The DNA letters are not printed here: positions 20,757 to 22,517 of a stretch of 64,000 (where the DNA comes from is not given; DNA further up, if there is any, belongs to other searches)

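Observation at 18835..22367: dnaB coupled to a DnaD-like protein and a tandemly duplicated DnaC/DnaI-like loader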

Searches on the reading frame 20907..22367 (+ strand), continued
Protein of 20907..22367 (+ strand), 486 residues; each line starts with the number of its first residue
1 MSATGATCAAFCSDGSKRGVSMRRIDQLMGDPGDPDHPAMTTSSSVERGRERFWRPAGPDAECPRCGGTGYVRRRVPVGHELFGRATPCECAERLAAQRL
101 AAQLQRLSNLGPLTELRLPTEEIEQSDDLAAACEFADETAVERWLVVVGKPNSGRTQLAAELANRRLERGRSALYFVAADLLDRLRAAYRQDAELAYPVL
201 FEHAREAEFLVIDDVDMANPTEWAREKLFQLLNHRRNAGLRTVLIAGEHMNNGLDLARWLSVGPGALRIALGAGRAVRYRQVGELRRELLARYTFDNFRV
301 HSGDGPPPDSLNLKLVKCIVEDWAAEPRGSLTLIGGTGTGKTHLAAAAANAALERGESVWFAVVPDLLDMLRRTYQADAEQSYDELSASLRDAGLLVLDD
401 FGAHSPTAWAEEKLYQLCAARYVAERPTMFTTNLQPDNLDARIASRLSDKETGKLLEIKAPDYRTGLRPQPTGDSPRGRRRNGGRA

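Call 9: find_homologous_proteins(query=window:21024-22367:+, max_evalue=0.00001)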
Query window:21024-22367:+ (447 aa): 7194 proteins with E <= 0.00001 among 8000 candidates; the best 120 are listed.
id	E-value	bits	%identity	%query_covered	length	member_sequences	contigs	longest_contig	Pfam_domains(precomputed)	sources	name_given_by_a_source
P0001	1.9e-297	1004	100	100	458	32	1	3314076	PF01695.24,PF00308.25,PF00004.36,PF13401.13,PF07728.21,PF20720.4,PF13191.13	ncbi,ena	-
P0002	6.8e-236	801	83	96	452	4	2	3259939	PF01695.24,PF00308.25,PF13604.13,PF24883.3,PF00004.36,PF13401.13,PF07728.21,PF20720.4,PF13191.13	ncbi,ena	-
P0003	8.2e-230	781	81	96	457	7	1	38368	PF01695.24,PF00308.25,PF13604.13,PF24883.3,PF00004.36,PF13401.13,PF07728.21,PF20720.4,PF13191.13,PF02562.23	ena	-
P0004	1.8e-225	767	79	96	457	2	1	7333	PF13604.13,PF13671.13,PF00004.36,PF13401.13,PF07728.21,PF04851.22,PF13191.13,PF01695.24,PF00308.25,PF24883.3,PF13521.13,PF20720.4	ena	-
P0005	2.9e-220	750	78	96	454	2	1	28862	PF01695.24,PF00308.25,PF13604.13,PF24883.3,PF00004.36,PF13401.13,PF07728.21,PF04851.22,PF20720.4,PF13191.13,PF02562.23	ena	-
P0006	2.6e-206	704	73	99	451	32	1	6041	PF01695.24,PF00308.25,PF00004.36,PF07728.21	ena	-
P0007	2.0e-205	701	73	99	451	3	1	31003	PF01695.24,PF00308.25,PF00004.36,PF07728.21,PF13191.13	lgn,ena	-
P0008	5.8e-199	680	72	94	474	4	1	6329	PF01695.24,PF00308.25,PF00004.36,PF07728.21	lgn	-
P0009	2.6e-198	677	70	96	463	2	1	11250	PF01695.24,PF00308.25,PF07728.21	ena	-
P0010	2.9e-198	677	70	97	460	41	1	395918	PF01695.24,PF00308.25,PF13604.13,PF24883.3,PF00004.36,PF13401.13,PF07728.21,PF04851.22,PF20720.4,PF13191.13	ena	-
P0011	1.4e-196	672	72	96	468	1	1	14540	PF01695.24,PF00308.25,PF13604.13,PF24883.3,PF00004.36,PF13401.13,PF07728.21,PF04851.22,PF20720.4,PF13191.13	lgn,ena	-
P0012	3.2e-193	661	70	99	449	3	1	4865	PF01695.24,PF00308.25,PF00004.36,PF13401.13,PF07728.21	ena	-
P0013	1.3e-186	639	75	89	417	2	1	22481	PF01695.24,PF00308.25,PF24883.3,PF00004.36,PF13401.13,PF07728.21,PF04851.22,PF20720.4,PF13191.13,PF02562.23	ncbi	-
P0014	5.2e-183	627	68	97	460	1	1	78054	PF01695.24,PF00308.25,PF00004.36,PF13401.13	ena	-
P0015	2.5e-182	625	68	94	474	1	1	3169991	PF01695.24,PF00308.25,PF00004.36,PF07728.21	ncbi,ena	-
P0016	3.3e-182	624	68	96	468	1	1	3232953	PF13604.13,PF13245.13,PF13671.13,PF00004.36,PF13401.13,PF07728.21,PF04851.22,PF13191.13,PF02562.23,PF01695.24,PF00308.25,PF24883.3,PF20720.4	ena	-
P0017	1.8e-180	619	67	99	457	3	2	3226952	PF01695.24,PF00308.25,PF00004.36,PF13401.13,PF07728.21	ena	-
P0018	3.3e-178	611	68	95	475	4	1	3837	PF01695.24,PF00308.25,PF00004.36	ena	-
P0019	3.2e-177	608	66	96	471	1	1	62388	PF01695.24,PF00308.25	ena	-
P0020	1.7e-165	569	62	97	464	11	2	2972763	PF01695.24,PF00308.25,PF24883.3,PF00004.36,PF13401.13,PF07728.21,PF04851.22,PF20720.4,PF00931.29,PF13191.13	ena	-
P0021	1.5e-149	517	66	83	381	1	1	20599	PF01695.24,PF00308.25,PF24883.3,PF00004.36,PF13401.13,PF07728.21,PF20720.4,PF13191.13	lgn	-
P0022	7.7e-133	462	54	93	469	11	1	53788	PF01695.24,PF00308.25,PF24883.3,PF00004.36,PF13401.13,PF13191.13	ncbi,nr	ncbi:MAG: ATP-binding protein [Chloroflexi bacterium]|nr:ATP-binding protein [Chloroflexota bacteriu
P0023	2.8e-130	453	54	93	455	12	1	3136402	PF01695.24,PF00308.25,PF00004.36,PF13401.13,PF07728.21,PF13191.13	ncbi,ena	-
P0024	1.8e-128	447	51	96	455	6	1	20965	PF01695.24,PF00308.25,PF24883.3,PF00004.36,PF13401.13,PF07728.21,PF20720.4,PF13191.13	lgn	-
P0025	1.1e-127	445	53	93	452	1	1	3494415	PF01695.24,PF00308.25,PF24883.3,PF00004.36,PF13401.13,PF07728.21,PF20720.4,PF13191.13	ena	-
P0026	1.5e-127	444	52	97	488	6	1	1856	PF01695.24,PF00308.25,PF24883.3,PF00004.36,PF13401.13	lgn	-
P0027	3.6e-127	443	51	93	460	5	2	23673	PF01695.24,PF00308.25,PF00004.36,PF13401.13,PF00931.29,PF13191.13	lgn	-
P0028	4.7e-127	443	51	98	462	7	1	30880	PF01695.24,PF00308.25,PF24883.3,PF00004.36,PF13401.13,PF13191.13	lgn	-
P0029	5.0e-127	442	53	93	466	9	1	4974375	PF01695.24,PF00308.25,PF00004.36,PF13401.13,PF13191.13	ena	-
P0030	6.5e-127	442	54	93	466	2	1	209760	PF01695.24,PF00308.25,PF24883.3,PF00004.36,PF13191.13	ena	-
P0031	6.9e-127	442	53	95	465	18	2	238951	PF01695.24,PF00308.25,PF24883.3,PF00004.36,PF13401.13,PF13191.13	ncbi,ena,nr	ncbi:MAG: ATP-binding protein [Chloroflexi bacterium]|nr:ATP-binding protein [Chloroflexota bacteriu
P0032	8.1e-127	442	52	95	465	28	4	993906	PF01695.24,PF00308.25,PF00004.36,PF13401.13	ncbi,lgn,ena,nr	ncbi:MAG: ATP-binding protein [Chloroflexi bacterium]|nr:ATP-binding protein [Chloroflexota bacteriu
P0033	1.9e-126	441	54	91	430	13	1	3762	PF01695.24,PF00308.25,PF24883.3,PF00004.36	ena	-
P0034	2.2e-126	440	51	93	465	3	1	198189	PF01695.24,PF00308.25,PF24883.3,PF00004.36,PF13401.13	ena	-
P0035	2.2e-126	440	53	93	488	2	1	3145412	PF01695.24,PF00308.25,PF00004.36,PF13401.13,PF07728.21,PF13191.13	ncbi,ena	-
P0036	4.0e-126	440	51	99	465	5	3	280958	PF01695.24,PF00308.25,PF00004.36,PF13401.13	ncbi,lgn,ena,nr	ncbi:MAG: ATP-binding protein [Chloroflexota bacterium]|nr:ATP-binding protein [Chloroflexota bacter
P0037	6.7e-126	439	52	96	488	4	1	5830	PF01695.24,PF00308.25,PF24883.3,PF00004.36,PF13401.13,PF07728.21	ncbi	-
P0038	9.4e-126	438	53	93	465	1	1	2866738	PF01695.24,PF00308.25,PF00004.36,PF13401.13,PF07728.21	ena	-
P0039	4.0e-125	436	51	94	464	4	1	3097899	PF01695.24,PF00308.25,PF00004.36,PF13401.13,PF13191.13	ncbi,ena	-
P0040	2.3e-124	434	52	93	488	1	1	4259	PF01695.24,PF00308.25,PF00004.36,PF13401.13,PF07728.21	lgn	-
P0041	2.6e-124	434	51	93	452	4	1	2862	PF01695.24,PF00308.25,PF24883.3,PF00004.36,PF13401.13,PF13191.13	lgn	-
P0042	2.8e-124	433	52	93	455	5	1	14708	PF01695.24,PF00308.25,PF00004.36,PF13401.13,PF13191.13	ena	-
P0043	1.3e-123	431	53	93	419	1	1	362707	PF01695.24,PF00308.25,PF24883.3,PF00004.36,PF13401.13,PF20720.4,PF00931.29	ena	-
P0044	1.4e-123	431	52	95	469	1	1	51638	PF01695.24,PF00308.25,PF24883.3,PF00004.36,PF13401.13,PF07728.21,PF13191.13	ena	-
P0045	3.9e-123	430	52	93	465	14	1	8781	PF01695.24,PF00308.25,PF24883.3,PF00004.36,PF13401.13,PF13191.13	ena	-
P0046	4.9e-123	429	52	93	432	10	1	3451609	PF01695.24,PF00308.25,PF00004.36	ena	-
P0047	7.4e-123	429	52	91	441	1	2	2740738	PF01695.24,PF00308.25,PF00004.36,PF13401.13,PF07728.21,PF13191.13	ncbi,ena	-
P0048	7.7e-123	429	52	93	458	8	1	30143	PF01695.24,PF00308.25,PF24883.3,PF00004.36,PF13401.13,PF07728.21,PF20720.4,PF13191.13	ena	-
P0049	3.9e-122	426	52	92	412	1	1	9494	PF01695.24,PF00308.25,PF24883.3,PF00004.36,PF13401.13,PF07728.21,PF20720.4,PF00931.29,PF13191.13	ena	-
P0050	8.2e-122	425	53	89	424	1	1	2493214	PF01695.24,PF00308.25,PF00004.36,PF13401.13,PF07728.21,PF13191.13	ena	-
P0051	1.4e-121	425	51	93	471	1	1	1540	PF01695.24,PF00308.25,PF24883.3,PF00004.36,PF13401.13,PF07728.21,PF20720.4,PF13191.13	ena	-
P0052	3.6e-121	423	50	94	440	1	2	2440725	PF01695.24,PF00308.25,PF24883.3,PF00004.36,PF13401.13,PF07728.21,PF20720.4,PF13191.13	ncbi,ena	-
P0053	6.5e-120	419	52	87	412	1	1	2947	PF01695.24,PF00308.25,PF00004.36,PF07728.21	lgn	-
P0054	6.8e-120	419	52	91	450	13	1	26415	PF01695.24,PF00308.25,PF00004.36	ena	-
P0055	7.1e-120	419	52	91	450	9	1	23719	PF01695.24,PF00308.25,PF00004.36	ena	-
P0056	8.6e-120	419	51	93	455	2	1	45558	PF01695.24,PF00308.25,PF24883.3,PF00004.36,PF13401.13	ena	-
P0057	3.1e-119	417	50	95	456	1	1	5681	PF01695.24,PF00308.25,PF24883.3,PF00004.36,PF13401.13,PF13191.13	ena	-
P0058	2.7e-118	414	52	92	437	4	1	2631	PF01695.24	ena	-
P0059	3.9e-118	413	51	91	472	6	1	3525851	PF01695.24,PF00308.25,PF24883.3,PF00004.36,PF13401.13,PF07728.21,PF20720.4,PF13191.13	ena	-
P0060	4.3e-118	413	50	96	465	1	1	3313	PF01695.24,PF00308.25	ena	-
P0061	2.2e-117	411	50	91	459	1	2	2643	PF01695.24,PF00308.25,PF00004.36,PF13401.13,PF07728.21,PF20720.4,PF13191.13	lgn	-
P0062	2.3e-117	411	53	87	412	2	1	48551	PF01695.24,PF00308.25,PF00004.36,PF13401.13,PF13191.13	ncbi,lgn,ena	-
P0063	2.4e-117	411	49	98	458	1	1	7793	PF01695.24,PF00308.25,PF24883.3,PF00004.36,PF13401.13,PF07728.21,PF20720.4,PF13191.13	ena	-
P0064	1.2e-116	408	52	87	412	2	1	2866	PF01695.24,PF00308.25,PF24883.3,PF00004.36,PF13401.13,PF07728.21,PF13191.13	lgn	-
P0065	1.3e-116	408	51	87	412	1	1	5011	PF01695.24,PF00308.25,PF24883.3,PF00004.36,PF13401.13,PF07728.21,PF13191.13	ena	-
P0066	2.1e-116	408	47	93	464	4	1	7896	PF01695.24,PF00308.25,PF24883.3,PF00004.36,PF13401.13,PF07728.21,PF04851.22,PF20720.4,PF13191.13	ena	-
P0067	4.2e-116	406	53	87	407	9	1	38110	PF01695.24,PF00308.25,PF24883.3,PF00004.36,PF13401.13,PF13191.13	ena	-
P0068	1.4e-114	402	52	87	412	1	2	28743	PF01695.24,PF00308.25,PF24883.3,PF00004.36,PF13401.13,PF13191.13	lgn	-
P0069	3.0e-114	400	53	87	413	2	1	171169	PF01695.24,PF00308.25,PF00004.36,PF13401.13,PF07728.21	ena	-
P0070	1.4e-113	398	49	93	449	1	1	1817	PF01695.24,PF00308.25,PF24883.3,PF00004.36,PF13401.13,PF07728.21,PF20720.4,PF13191.13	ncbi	-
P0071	4.2e-113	397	48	94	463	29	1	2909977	PF13173.13,PF06068.20,PF13604.13,PF13671.13,PF00004.36,PF13401.13,PF07728.21,PF04851.22,PF00931.29,PF13191.13,PF02562.23,PF01695.24,PF00308.25,PF24883.3,PF00005.34,PF05729.19,PF13521.13,PF00910.29,PF20720.4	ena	-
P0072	1.7e-112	395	51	91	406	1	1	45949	PF01695.24,PF00308.25,PF24883.3,PF00004.36,PF13401.13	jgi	jgi:DNA replication protein DnaC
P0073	3.3e-112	394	48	92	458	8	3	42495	PF13604.13,PF00004.36,PF13401.13,PF13238.13,PF07728.21,PF04851.22,PF13191.13,PF02562.23,PF01695.24,PF00308.25,PF24883.3,PF20720.4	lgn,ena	-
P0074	1.4e-111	392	48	90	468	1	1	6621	PF13604.13,PF00004.36,PF13401.13,PF07728.21,PF04851.22,PF00931.29,PF13191.13,PF02562.23,PF01695.24,PF00308.25,PF24883.3,PF05729.19,PF00910.29,PF20720.4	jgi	jgi:DNA replication protein DnaC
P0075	1.6e-111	391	52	82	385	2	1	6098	PF01695.24,PF00308.25,PF24883.3,PF00004.36,PF13401.13,PF13191.13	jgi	-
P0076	3.5e-111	390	49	91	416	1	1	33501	PF01695.24,PF00308.25,PF24883.3,PF00004.36,PF13401.13,PF20720.4,PF13191.13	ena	-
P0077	6.2e-111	389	47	95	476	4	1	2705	PF13671.13,PF00004.36,PF13401.13,PF07728.21,PF00931.29,PF13191.13,PF01695.24,PF00308.25,PF24883.3,PF00005.34,PF00910.29,PF13481.13,PF20720.4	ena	-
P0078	1.4e-110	388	47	97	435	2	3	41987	PF01695.24,PF00308.25,PF24883.3,PF00004.36,PF13401.13,PF07728.21,PF20720.4,PF13191.13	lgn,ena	-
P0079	1.4e-110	388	47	97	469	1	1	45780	PF01695.24,PF00308.25,PF24883.3,PF00004.36,PF13401.13,PF07728.21,PF00931.29,PF13191.13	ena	-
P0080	4.0e-110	387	48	91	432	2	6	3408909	PF01695.24,PF00308.25,PF24883.3,PF13671.13,PF00004.36,PF13401.13,PF20720.4,PF13191.13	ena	-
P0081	6.7e-108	379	50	88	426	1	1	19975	PF13173.13,PF00270.36,PF13604.13,PF13671.13,PF00004.36,PF13401.13,PF13238.13,PF05496.19,PF07728.21,PF04851.22,PF00931.29,PF13191.13,PF02562.23,PF01695.24,PF00308.25,PF24883.3,PF05729.19,PF13521.13,PF00910.29,PF09848.16,PF20720.4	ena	-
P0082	8.2e-108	379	46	92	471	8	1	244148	PF01695.24,PF00308.25,PF00004.36,PF13401.13,PF07728.21,PF04851.22,PF20720.4,PF13191.13,PF02562.23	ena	-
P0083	2.6e-107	378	50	86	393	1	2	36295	PF01695.24,PF00308.25,PF24883.3,PF00004.36,PF13401.13,PF07728.21,PF20720.4,PF13191.13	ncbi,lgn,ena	-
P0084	7.1e-107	376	52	81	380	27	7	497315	PF01695.24,PF00308.25,PF24883.3,PF00004.36,PF13401.13,PF00931.29,PF13191.13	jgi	-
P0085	7.4e-107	376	48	93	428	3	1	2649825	PF13173.13,PF13604.13,PF13671.13,PF00004.36,PF13401.13,PF13238.13,PF07728.21,PF04851.22,PF00931.29,PF13191.13,PF02562.23,PF01695.24,PF00308.25,PF24883.3,PF00005.34,PF05729.19,PF13521.13,PF00910.29,PF20720.4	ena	-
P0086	1.5e-105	372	46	94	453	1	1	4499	PF00004.36,PF13401.13,PF01637.25,PF07728.21,PF04851.22,PF00931.29,PF13191.13,PF01695.24,PF00308.25,PF00158.33,PF24883.3,PF00005.34,PF05729.19,PF13521.13,PF00910.29,PF13481.13,PF20720.4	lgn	-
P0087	2.7e-105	371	55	75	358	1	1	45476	PF01695.24,PF00308.25,PF00004.36,PF07728.21,PF13191.13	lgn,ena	-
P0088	9.8e-105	369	54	77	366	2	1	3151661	PF01695.24,PF00308.25,PF00004.36,PF13401.13,PF07728.21,PF13191.13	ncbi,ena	-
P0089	3.7e-104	367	46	94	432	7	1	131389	PF01695.24,PF00308.25,PF02367.24,PF00004.36,PF13401.13,PF20720.4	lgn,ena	-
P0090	1.3e-103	365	47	93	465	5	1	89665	PF01695.24,PF00308.25,PF24883.3,PF02367.24,PF00910.29,PF00004.36,PF13401.13,PF04851.22,PF20720.4,PF13191.13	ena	-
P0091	7.9e-103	363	53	72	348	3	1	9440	PF01695.24,PF00308.25,PF24883.3,PF00004.36,PF13401.13,PF00931.29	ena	-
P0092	1.0e-102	362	46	91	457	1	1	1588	PF01695.24,PF00308.25,PF00005.34,PF05729.19,PF13671.13,PF00910.29,PF00004.36,PF13401.13,PF07728.21,PF20720.4,PF13191.13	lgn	-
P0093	3.9e-102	360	47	94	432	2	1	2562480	PF01695.24,PF00308.25,PF00004.36,PF13401.13,PF04851.22,PF20720.4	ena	-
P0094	5.9e-102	360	45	95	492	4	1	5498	PF01695.24,PF00308.25,PF00004.36,PF13401.13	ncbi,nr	ncbi:MAG TPA: ATP-binding protein [Dehalococcoidia bacterium]|nr:ATP-binding protein [Dehalococcoidi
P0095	7.3e-101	356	46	94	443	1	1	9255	PF01695.24,PF00308.25,PF00910.29,PF00004.36,PF13401.13,PF20720.4,PF13191.13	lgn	-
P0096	1.7e-100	355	46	95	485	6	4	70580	PF01695.24,PF00308.25,PF00004.36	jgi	jgi:DNA replication protein DnaC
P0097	2.2e-99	351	46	91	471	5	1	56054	PF01695.24,PF00308.25,PF00004.36,PF20720.4,PF13191.13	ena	-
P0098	3.7e-99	351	45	89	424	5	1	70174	PF01695.24,PF00308.25,PF24883.3,PF00005.34,PF00910.29,PF00004.36,PF13401.13,PF20720.4,PF13191.13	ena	-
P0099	8.3e-99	350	46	94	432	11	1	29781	PF01695.24,PF00308.25,PF00158.33,PF05729.19,PF02367.24,PF00004.36,PF13401.13,PF10662.16,PF04851.22,PF20720.4,PF13191.13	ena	-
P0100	9.3e-99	349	45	94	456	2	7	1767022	PF01695.24,PF00308.25,PF05729.19,PF00910.29,PF00004.36,PF13401.13,PF20720.4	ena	-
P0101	2.4e-98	348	44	98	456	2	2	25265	PF01695.24,PF00308.25,PF05729.19,PF00910.29,PF00004.36,PF13401.13,PF04851.22,PF20720.4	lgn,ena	-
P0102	6.5e-98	347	45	94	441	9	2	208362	PF01695.24,PF00308.25,PF00004.36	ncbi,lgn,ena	-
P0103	6.8e-98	346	43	90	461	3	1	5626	PF13173.13,PF13604.13,PF13671.13,PF00004.36,PF13401.13,PF05496.19,PF07728.21,PF04851.22,PF00931.29,PF13191.13,PF01695.24,PF00308.25,PF24883.3,PF00005.34,PF05729.19,PF02367.24,PF13521.13,PF00910.29,PF20720.4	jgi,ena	-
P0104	3.0e-97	344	46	90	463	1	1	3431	PF13173.13,PF13604.13,PF13671.13,PF00004.36,PF13401.13,PF05496.19,PF07728.21,PF04851.22,PF13191.13,PF01695.24,PF00308.25,PF24883.3,PF00005.34,PF05729.19,PF02367.24,PF13521.13,PF00910.29,PF01078.28,PF20720.4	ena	-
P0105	1.5e-96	342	55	68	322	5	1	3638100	PF01695.24,PF00308.25,PF00004.36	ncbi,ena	-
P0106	5.5e-96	340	45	94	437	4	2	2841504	PF01695.24,PF00308.25,PF00910.29,PF00004.36,PF13401.13,PF20720.4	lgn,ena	-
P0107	5.8e-96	340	43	90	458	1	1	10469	PF13604.13,PF13671.13,PF00004.36,PF13401.13,PF13238.13,PF07728.21,PF04851.22,PF13191.13,PF02562.23,PF01695.24,PF00308.25,PF24883.3,PF00005.34,PF05729.19,PF00910.29,PF20720.4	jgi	jgi:DNA replication protein DnaC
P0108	2.3e-95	338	44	95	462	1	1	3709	PF13173.13,PF13604.13,PF13671.13,PF00004.36,PF13401.13,PF13238.13,PF07728.21,PF04851.22,PF00931.29,PF13191.13,PF02562.23,PF01695.24,PF00308.25,PF24883.3,PF00005.34,PF05729.19,PF02367.24,PF00910.29,PF20720.4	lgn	-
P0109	3.4e-95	338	45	87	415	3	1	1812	PF13604.13,PF13671.13,PF00004.36,PF13401.13,PF01637.25,PF04851.22,PF00931.29,PF13191.13,PF02562.23,PF01695.24,PF00308.25,PF00158.33,PF24883.3,PF00005.34,PF05729.19,PF13521.13,PF00910.29,PF20720.4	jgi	jgi:DNA replication protein DnaC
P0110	3.8e-95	337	41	93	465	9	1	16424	PF13173.13,PF13604.13,PF00004.36,PF13401.13,PF13238.13,PF04851.22,PF00931.29,PF13191.13,PF01695.24,PF00308.25,PF00158.33,PF05448.19,PF24883.3,PF13521.13,PF00910.29,PF20720.4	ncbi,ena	-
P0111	4.2e-95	337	43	91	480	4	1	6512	PF01057.24,PF13604.13,PF13245.13,PF13671.13,PF00004.36,PF13401.13,PF13238.13,PF07728.21,PF04851.22,PF00931.29,PF13191.13,PF02562.23,PF01695.24,PF00308.25,PF00158.33,PF24883.3,PF00005.34,PF05729.19,PF02367.24,PF13521.13,PF00910.29,PF20720.4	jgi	jgi:DNA replication protein DnaC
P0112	4.9e-95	337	39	94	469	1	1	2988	PF01695.24,PF00308.25,PF01443.25,PF24883.3,PF13521.13,PF00910.29,PF00004.36,PF13401.13,PF04851.22,PF20720.4,PF13191.13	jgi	jgi:DNA replication protein DnaC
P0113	8.2e-95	336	37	91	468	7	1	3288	PF01695.24,PF00308.25,PF00004.36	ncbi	ncbi:MAG: ATP-binding protein [Chloroflexota bacterium]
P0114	9.4e-95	336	43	91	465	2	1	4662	PF13173.13,PF00004.36,PF13401.13,PF13238.13,PF04851.22,PF00931.29,PF13191.13,PF01695.24,PF00308.25,PF00158.33,PF05448.19,PF24883.3,PF13521.13,PF00910.29,PF20720.4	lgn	-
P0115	1.2e-94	336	40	90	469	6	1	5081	PF13604.13,PF00004.36,PF13401.13,PF07728.21,PF04851.22,PF00931.29,PF13191.13,PF02562.23,PF01695.24,PF00308.25,PF24883.3,PF00910.29,PF20720.4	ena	-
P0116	4.1e-94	334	39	94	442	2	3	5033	PF13604.13,PF00004.36,PF13401.13,PF01637.25,PF07728.21,PF04851.22,PF00931.29,PF13191.13,PF01695.24,PF00308.25,PF00158.33,PF24883.3,PF00005.34,PF05729.19,PF02367.24,PF00910.29,PF20720.4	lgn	-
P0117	7.2e-94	333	37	99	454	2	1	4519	PF06745.20,PF13604.13,PF00004.36,PF04851.22,PF10923.15,PF01695.24,PF00308.25,PF00158.33,PF24883.3,PF02367.24,PF13521.13,PF00910.29,PF20720.4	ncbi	-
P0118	1.2e-93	333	44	90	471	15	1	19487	PF13173.13,PF00004.36,PF13401.13,PF05496.19,PF01637.25,PF07728.21,PF04851.22,PF13191.13,PF01695.24,PF00308.25,PF00158.33,PF24883.3,PF05729.19,PF00910.29,PF20720.4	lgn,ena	-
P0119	1.8e-93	332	40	91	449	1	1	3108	PF10923.15,PF01695.24,PF00308.25,PF01443.25,PF24883.3,PF13521.13,PF00910.29,PF00004.36,PF13401.13,PF04851.22,PF20720.4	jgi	jgi:DNA replication protein DnaC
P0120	4.1e-93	331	38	95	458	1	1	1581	PF13604.13,PF00004.36,PF05496.19,PF04851.22,PF00931.29,PF13191.13,PF01695.24,PF00308.25,PF00158.33,PF24883.3,PF05729.19,PF02367.24,PF13521.13,PF00910.29,PF20720.4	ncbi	-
